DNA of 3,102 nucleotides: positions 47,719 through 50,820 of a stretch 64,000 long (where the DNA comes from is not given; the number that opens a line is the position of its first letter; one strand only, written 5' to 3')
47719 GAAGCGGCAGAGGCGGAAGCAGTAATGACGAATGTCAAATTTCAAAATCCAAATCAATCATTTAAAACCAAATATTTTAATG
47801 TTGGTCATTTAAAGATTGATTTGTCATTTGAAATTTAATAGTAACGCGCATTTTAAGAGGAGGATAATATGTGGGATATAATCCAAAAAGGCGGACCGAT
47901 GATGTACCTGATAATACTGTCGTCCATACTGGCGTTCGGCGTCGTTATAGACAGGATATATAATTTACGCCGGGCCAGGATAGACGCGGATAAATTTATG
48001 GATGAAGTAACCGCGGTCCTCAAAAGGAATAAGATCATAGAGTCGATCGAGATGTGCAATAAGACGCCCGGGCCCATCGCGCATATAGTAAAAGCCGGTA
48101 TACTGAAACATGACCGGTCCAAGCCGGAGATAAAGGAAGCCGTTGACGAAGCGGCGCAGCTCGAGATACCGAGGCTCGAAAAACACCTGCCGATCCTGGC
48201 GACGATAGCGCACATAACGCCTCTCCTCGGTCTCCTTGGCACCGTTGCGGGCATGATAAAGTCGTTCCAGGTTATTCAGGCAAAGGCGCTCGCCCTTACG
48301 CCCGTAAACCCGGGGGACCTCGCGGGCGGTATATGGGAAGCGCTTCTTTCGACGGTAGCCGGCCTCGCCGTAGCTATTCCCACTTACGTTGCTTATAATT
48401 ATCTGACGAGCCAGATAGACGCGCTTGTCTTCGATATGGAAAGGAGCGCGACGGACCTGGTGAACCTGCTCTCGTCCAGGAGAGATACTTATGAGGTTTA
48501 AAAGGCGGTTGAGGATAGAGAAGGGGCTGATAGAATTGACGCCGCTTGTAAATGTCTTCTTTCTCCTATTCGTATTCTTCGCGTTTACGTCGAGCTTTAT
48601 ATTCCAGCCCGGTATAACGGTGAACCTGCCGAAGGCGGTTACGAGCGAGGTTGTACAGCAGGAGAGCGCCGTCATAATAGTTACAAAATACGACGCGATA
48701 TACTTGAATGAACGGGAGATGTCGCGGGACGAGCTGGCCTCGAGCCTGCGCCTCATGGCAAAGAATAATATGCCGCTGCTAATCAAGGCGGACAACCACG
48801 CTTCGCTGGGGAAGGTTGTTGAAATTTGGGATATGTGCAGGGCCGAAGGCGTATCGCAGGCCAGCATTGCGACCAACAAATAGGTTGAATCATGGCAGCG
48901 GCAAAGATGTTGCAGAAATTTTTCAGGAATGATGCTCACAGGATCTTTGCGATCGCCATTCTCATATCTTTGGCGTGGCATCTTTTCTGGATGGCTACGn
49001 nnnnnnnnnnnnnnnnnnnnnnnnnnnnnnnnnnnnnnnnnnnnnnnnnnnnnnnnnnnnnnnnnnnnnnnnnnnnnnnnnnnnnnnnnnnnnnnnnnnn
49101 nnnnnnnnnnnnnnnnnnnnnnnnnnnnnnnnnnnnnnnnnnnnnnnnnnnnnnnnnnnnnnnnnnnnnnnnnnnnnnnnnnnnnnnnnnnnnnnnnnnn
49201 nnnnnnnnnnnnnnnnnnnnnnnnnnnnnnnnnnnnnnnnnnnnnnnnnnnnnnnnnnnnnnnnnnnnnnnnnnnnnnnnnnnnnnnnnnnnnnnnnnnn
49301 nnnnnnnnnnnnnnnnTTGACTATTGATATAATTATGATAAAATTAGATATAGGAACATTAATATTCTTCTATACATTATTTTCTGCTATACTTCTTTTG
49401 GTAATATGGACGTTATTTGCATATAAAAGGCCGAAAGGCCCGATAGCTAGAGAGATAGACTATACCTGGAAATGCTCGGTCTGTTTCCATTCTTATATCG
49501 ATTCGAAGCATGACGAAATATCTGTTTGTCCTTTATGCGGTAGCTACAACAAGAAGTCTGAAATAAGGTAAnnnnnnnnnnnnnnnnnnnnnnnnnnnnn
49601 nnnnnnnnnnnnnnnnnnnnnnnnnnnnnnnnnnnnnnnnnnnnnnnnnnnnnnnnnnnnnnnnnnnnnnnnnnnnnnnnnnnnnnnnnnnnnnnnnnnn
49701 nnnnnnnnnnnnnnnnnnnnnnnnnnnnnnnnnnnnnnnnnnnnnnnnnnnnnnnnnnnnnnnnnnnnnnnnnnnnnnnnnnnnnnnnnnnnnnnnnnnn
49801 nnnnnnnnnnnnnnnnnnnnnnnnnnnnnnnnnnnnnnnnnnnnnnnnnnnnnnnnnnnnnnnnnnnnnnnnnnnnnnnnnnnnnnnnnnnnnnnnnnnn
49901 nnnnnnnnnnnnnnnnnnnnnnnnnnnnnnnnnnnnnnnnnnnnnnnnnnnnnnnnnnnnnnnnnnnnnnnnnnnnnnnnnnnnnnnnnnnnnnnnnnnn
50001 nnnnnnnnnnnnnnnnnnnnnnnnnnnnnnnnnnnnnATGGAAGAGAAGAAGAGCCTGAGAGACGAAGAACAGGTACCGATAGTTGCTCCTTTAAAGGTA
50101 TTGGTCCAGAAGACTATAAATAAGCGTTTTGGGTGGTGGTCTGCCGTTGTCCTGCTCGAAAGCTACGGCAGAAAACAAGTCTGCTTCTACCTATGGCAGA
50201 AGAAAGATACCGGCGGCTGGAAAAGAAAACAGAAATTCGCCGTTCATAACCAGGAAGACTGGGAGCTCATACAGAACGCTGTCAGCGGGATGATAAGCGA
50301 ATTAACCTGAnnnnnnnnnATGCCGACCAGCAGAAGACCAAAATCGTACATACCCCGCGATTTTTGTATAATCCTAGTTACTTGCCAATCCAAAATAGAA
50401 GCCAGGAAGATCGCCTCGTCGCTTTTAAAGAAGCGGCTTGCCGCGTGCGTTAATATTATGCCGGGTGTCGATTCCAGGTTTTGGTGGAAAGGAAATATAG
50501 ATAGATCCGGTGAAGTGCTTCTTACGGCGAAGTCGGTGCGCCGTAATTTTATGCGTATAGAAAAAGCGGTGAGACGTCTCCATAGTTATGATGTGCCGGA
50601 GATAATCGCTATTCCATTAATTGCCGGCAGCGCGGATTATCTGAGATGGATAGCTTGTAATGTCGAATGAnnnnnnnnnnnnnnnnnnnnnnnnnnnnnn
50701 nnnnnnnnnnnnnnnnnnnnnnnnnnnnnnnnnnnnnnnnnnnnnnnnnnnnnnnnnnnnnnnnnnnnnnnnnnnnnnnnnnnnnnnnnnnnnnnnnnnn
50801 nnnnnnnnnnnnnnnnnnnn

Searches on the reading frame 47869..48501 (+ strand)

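Call 9: search_protein_families(library=pfam, proteins=[window:47869-48501:+], max_evalue=0.1)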
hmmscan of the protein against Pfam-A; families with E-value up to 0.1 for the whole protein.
window:47869-48501:+ (210 aa): 1 family
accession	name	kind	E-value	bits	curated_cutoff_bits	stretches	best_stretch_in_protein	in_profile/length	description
PF01618.21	MotA_ExbB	-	3.7e-32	111.2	22.9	1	68-191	4-126/127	MotA/TolQ/ExbB proton channel family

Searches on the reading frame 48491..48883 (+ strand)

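Call 9: search_protein_families(library=pfam, proteins=[window:48491-48883:+], max_evalue=0.1)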
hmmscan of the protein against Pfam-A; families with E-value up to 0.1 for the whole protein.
window:48491-48883:+ (130 aa): 1 family
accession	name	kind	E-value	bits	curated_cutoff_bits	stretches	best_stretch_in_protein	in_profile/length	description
PF02472.21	ExbD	-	3e-23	82.7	25.4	1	14-129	8-126/128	Biopolymer transport protein ExbD/TolR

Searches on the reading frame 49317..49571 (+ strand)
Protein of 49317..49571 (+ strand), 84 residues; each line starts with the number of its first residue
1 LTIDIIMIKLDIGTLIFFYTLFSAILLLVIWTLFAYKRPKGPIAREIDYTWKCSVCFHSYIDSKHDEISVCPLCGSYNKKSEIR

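Call 9: search_protein_families(library=pfam, proteins=[window:49317-49571:+], max_evalue=0.1)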
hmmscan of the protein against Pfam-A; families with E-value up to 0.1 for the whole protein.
window:49317-49571:+ (84 aa): 6 families
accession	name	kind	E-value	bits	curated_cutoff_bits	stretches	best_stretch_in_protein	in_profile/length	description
PF23145.1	Zf_2nd_IFT121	-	3.6e-07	30.2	25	1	49-75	15-41/45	IFT121, second zinc finger domain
PF08792.16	A2L_zn_ribbon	-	0.03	14.5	22.9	1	51-76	4-29/33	A2L zinc ribbon domain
PF14446.12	Prok-RING_1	-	0.041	14.3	29.1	1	51-76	5-28/54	Prokaryotic RING finger family 1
PF01155.25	HypA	-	0.049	14.1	28.9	1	45-79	65-97/112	Hydrogenase/urease nickel incorporation, metallochaperone, hypA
PF21349.2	RUBY_RBDX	-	0.068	13.1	26.5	0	51-75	1-23/30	Rubrerythrin, rubredoxin-like domain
PF14311.12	DUF4379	-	0.069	13.8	24.5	1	49-75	26-54/56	Probable Treble clef zinc finger domain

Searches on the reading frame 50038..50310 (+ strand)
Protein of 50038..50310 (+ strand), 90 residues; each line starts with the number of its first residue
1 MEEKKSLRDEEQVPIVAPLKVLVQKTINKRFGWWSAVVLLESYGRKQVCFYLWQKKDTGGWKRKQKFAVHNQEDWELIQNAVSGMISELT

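Call 9: search_protein_families(library=pfam, proteins=[window:50038-50310:+], max_evalue=0.1)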
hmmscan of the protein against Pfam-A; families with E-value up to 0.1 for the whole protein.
window:50038-50310:+ (90 aa): 2 families
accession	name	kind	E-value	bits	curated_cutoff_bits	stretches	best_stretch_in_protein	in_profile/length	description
PF04710.19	Pellino_FHA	-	0.05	13.2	25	1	41-86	25-70/264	Pellino, FHA domain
PF00572.24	Ribosomal_L13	-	0.098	13.2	23.8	0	48-87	59-98/119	Ribosomal protein L13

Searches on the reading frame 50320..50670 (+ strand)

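Call 9: search_protein_families(library=pfam, proteins=[window:50320-50670:+], max_evalue=0.1)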
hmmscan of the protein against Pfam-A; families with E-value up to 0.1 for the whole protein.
window:50320-50670:+ (116 aa): 2 families
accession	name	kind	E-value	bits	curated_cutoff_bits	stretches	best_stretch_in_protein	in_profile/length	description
PF03091.20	CutA1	-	6.8e-34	116.1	22.4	1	16-112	1-97/99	CutA1 divalent ion tolerance protein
PF25732.1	BILF1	-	0.039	13.7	50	1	15-47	183-215/293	Gammaherpesvirus G-protein coupled receptor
